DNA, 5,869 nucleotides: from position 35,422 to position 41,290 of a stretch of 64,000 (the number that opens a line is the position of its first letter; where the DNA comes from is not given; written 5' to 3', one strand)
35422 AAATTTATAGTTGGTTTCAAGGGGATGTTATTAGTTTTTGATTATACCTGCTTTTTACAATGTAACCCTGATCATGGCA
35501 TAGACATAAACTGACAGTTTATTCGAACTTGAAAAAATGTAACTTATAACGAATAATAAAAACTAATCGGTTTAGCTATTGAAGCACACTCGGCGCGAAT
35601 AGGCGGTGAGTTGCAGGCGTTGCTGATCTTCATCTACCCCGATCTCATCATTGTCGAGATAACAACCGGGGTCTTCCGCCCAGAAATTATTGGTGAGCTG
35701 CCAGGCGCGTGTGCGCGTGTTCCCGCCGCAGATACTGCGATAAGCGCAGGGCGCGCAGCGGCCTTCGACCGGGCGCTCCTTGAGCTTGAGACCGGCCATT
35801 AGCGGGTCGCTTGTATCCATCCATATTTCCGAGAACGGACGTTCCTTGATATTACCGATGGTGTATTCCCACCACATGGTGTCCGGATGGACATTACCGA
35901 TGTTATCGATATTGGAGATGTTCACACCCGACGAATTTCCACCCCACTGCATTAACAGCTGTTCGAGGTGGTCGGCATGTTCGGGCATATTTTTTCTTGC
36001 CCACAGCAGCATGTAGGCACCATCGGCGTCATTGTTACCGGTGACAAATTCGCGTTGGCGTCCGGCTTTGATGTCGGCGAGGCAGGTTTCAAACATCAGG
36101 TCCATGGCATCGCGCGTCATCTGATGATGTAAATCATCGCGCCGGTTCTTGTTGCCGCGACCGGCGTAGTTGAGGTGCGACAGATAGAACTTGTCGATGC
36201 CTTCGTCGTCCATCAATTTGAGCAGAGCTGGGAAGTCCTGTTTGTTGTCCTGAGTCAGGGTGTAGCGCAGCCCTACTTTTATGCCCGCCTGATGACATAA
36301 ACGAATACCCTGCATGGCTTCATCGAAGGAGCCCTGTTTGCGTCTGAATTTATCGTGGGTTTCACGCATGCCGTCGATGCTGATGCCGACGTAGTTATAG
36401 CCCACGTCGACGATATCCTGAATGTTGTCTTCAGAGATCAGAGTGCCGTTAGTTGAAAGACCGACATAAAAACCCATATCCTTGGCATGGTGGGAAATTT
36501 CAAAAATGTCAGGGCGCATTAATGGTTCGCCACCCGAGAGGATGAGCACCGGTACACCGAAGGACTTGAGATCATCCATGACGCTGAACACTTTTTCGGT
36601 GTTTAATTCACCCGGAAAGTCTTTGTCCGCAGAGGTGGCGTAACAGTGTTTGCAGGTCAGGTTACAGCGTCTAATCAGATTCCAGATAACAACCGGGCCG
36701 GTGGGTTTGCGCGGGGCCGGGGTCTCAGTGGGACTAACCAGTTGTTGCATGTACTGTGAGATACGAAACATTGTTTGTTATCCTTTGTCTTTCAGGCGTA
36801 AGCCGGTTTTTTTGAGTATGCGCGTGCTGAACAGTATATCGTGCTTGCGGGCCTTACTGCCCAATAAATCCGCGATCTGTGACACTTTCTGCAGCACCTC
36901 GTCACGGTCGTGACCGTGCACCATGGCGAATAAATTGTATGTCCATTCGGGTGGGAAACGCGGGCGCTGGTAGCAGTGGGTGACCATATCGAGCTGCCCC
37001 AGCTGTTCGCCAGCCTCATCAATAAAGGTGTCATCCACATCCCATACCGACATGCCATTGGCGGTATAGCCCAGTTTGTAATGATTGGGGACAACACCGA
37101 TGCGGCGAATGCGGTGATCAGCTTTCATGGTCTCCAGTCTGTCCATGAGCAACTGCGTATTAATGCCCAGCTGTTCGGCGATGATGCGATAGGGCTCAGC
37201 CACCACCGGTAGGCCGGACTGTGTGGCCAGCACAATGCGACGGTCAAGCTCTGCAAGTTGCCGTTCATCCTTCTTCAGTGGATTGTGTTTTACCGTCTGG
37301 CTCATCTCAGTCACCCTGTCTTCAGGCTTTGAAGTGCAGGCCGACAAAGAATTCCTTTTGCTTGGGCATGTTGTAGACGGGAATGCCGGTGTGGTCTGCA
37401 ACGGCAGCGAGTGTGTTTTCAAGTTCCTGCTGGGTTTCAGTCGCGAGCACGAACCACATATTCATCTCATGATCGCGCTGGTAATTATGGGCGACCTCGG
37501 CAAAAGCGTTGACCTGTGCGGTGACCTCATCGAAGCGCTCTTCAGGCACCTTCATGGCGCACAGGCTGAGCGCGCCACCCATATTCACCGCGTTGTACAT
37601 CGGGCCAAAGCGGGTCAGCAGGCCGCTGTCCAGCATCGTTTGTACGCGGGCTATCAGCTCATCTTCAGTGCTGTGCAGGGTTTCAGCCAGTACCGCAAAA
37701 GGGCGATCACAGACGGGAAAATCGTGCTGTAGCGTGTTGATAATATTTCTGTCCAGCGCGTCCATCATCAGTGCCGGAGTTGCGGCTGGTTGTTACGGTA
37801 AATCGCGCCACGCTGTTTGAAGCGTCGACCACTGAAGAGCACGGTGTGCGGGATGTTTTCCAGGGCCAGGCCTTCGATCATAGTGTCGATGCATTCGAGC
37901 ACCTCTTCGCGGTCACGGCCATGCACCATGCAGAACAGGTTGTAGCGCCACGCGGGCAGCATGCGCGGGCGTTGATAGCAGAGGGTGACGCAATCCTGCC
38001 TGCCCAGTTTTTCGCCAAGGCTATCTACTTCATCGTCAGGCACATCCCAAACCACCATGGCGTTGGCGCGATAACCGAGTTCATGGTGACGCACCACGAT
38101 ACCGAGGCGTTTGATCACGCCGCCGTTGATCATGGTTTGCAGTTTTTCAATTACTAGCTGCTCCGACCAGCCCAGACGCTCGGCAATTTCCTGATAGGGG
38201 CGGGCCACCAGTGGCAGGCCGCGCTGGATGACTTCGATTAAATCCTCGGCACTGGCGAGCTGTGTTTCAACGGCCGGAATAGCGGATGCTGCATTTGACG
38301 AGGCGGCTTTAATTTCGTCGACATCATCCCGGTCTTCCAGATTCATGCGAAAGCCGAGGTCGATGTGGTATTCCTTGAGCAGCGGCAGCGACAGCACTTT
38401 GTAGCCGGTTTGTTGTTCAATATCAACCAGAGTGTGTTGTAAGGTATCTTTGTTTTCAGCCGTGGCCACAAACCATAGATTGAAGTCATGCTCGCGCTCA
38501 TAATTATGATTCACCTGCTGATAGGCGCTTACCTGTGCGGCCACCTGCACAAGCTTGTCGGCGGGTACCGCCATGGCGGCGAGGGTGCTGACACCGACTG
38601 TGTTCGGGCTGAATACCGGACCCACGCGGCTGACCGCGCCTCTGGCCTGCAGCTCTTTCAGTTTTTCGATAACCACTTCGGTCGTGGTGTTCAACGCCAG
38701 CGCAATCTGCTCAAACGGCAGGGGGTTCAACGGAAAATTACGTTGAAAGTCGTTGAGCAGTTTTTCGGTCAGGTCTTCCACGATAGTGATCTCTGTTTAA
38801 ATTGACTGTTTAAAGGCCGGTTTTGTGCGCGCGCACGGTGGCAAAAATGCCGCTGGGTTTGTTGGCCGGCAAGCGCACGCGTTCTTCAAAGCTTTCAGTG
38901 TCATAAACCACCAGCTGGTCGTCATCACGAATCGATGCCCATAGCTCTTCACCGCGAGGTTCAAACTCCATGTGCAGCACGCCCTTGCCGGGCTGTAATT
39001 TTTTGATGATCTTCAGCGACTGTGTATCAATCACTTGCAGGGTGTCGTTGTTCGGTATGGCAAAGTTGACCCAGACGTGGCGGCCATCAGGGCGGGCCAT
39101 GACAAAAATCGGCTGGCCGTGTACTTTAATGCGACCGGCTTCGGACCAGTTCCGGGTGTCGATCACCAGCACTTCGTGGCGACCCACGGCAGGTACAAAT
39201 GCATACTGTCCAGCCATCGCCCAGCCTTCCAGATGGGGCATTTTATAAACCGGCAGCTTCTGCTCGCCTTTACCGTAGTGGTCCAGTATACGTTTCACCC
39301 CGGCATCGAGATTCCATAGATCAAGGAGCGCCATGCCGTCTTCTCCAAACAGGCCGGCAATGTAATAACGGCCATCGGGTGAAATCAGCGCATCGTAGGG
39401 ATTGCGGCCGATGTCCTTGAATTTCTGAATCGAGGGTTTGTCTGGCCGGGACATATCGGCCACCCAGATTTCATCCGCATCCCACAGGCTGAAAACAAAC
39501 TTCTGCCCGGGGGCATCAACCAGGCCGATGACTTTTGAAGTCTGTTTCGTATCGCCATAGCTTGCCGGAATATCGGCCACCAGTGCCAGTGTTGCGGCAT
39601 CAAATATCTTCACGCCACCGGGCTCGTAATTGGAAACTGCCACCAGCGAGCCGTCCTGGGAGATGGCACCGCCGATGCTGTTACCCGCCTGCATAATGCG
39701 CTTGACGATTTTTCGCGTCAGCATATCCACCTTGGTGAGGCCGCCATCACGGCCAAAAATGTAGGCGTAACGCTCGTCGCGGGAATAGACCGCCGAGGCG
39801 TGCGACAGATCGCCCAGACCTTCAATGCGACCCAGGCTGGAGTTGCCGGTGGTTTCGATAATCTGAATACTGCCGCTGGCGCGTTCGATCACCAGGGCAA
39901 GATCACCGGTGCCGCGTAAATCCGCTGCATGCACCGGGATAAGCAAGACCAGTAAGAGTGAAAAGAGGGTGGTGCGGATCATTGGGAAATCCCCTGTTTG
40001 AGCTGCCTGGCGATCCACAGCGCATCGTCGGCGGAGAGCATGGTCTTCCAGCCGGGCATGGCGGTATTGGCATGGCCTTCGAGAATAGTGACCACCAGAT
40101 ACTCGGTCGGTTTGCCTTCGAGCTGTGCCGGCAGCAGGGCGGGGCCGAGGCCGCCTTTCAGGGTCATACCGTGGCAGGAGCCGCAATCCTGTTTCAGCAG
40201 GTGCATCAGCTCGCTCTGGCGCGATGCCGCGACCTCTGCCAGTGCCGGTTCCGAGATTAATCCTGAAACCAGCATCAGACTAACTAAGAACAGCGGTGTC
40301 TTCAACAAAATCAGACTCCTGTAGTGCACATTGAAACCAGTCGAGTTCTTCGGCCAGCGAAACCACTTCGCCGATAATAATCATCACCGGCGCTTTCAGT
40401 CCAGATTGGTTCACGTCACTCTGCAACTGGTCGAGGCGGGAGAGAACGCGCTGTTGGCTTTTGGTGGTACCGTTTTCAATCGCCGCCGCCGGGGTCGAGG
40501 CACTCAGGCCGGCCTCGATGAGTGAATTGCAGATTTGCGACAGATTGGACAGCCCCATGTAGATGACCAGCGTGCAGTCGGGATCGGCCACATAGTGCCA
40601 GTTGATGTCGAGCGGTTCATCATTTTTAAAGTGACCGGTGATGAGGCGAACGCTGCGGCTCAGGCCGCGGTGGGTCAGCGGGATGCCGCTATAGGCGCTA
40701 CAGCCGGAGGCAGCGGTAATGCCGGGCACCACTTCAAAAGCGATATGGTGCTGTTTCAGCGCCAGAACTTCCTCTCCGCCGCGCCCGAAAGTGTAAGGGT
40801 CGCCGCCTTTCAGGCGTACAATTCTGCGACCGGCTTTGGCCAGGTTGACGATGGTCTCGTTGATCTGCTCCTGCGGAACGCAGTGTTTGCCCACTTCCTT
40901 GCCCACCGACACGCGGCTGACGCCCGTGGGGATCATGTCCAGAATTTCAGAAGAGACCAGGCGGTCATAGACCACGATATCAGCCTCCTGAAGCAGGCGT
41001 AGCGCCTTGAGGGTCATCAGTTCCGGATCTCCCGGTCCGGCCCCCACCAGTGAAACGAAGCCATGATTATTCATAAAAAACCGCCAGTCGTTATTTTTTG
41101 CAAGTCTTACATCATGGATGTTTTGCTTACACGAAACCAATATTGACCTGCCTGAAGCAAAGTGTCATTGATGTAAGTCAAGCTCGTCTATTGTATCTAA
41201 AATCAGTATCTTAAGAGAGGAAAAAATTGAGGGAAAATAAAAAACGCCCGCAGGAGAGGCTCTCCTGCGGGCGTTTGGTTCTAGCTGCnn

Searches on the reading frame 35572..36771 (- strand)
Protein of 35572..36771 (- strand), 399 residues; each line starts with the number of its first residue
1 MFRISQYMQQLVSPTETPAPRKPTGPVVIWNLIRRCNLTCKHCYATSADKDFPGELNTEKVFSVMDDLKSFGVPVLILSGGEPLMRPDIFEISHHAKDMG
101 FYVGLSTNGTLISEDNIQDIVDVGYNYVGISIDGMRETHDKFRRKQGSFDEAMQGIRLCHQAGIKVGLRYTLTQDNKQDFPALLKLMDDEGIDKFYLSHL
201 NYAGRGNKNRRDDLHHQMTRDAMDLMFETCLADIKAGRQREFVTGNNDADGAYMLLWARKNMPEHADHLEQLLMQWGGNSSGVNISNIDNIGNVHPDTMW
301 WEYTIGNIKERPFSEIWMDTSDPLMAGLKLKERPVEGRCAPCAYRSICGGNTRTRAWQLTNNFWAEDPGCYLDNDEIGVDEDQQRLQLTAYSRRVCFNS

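Call 23: search_protein_families(library=pfam, proteins=[window:35572-36771:-], max_evalue=0.00001)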
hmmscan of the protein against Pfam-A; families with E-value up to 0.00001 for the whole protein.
window:35572-36771:- (399 aa): 2 families
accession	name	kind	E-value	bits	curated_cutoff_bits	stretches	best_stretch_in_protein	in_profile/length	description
PF04055.27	Radical_SAM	-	3e-30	106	29.5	1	31-186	2-165/166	Radical SAM superfamily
PF13353.11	Fer4_12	-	2e-07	31.8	22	1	33-141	12-122/137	4Fe-4S single cluster domain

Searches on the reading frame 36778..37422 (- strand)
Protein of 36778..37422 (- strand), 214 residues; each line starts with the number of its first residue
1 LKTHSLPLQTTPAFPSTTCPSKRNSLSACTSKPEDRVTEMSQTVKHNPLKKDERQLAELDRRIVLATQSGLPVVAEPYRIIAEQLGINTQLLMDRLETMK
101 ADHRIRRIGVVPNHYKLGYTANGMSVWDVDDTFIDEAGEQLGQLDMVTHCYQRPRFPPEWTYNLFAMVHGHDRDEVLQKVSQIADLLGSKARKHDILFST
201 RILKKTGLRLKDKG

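Call 75: search_protein_families(library=pfam, proteins=[window:36778-37422:-], max_evalue=0.0001)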
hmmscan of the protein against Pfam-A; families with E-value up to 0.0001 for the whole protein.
window:36778-37422:- (214 aa): 2 families
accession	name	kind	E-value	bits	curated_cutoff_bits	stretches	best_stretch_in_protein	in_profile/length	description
PF17805.7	AsnC_trans_reg2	-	1e-27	96.5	27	1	116-204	1-86/86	AsnC-like ligand binding domain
PF22451.2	NirdL-like_HTH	-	1.2e-13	50.8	27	1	60-106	1-47/47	Siroheme decarboxylase NirDL-like HTH domain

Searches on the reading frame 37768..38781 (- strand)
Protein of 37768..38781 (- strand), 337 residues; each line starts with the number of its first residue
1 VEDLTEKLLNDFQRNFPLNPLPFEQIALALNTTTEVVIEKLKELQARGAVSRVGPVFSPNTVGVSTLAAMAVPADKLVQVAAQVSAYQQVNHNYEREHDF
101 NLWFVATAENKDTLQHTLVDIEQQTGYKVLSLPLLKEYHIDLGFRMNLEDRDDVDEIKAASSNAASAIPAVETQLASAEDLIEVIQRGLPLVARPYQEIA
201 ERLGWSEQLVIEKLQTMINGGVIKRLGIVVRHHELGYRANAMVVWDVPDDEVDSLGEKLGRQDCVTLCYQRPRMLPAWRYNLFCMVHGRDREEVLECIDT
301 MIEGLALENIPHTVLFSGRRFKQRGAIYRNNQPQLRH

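Call 23: search_protein_families(library=pfam, proteins=[window:37768-38781:-], max_evalue=0.00001)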
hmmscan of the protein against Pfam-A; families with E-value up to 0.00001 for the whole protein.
window:37768-38781:- (337 aa): 3 families
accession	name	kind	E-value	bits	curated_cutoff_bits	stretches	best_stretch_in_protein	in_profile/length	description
PF17805.7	AsnC_trans_reg2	-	2.1e-43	146.8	27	2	235-322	2-86/86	AsnC-like ligand binding domain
PF22451.2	NirdL-like_HTH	-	1.3e-25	89.1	27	2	180-223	3-46/47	Siroheme decarboxylase NirDL-like HTH domain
PF13545.12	HTH_Crp_2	-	9.9e-08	32.3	27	0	20-52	22-55/70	Crp-like helix-turn-helix domain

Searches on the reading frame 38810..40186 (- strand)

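Call 23: search_protein_families(library=pfam, proteins=[window:38810-40186:-], max_evalue=0.00001)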
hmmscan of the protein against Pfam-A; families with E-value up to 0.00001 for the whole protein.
window:38810-40186:- (458 aa): 2 families
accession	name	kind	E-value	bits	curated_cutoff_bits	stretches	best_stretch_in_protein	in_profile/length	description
PF02239.22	Cytochrom_D1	-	6.7e-113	377.4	25.5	1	92-452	2-367/368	Cytochrome D1 heme domain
PF25174.1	Beta-prop_THOC3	-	1.3e-10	41.2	305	1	333-443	65-171/272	THOC3 beta-propeller domain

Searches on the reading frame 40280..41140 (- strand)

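Call 75: search_protein_families(library=pfam, proteins=[window:40280-41140:-], max_evalue=0.0001)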
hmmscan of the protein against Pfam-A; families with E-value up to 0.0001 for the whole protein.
window:40280-41140:- (286 aa): 1 family
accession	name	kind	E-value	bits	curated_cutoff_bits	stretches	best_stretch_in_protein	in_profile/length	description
PF00590.25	TP_methylase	-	1.1e-50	173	27.8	1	29-239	2-211/212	Tetrapyrrole (Corrin/Porphyrin) Methylases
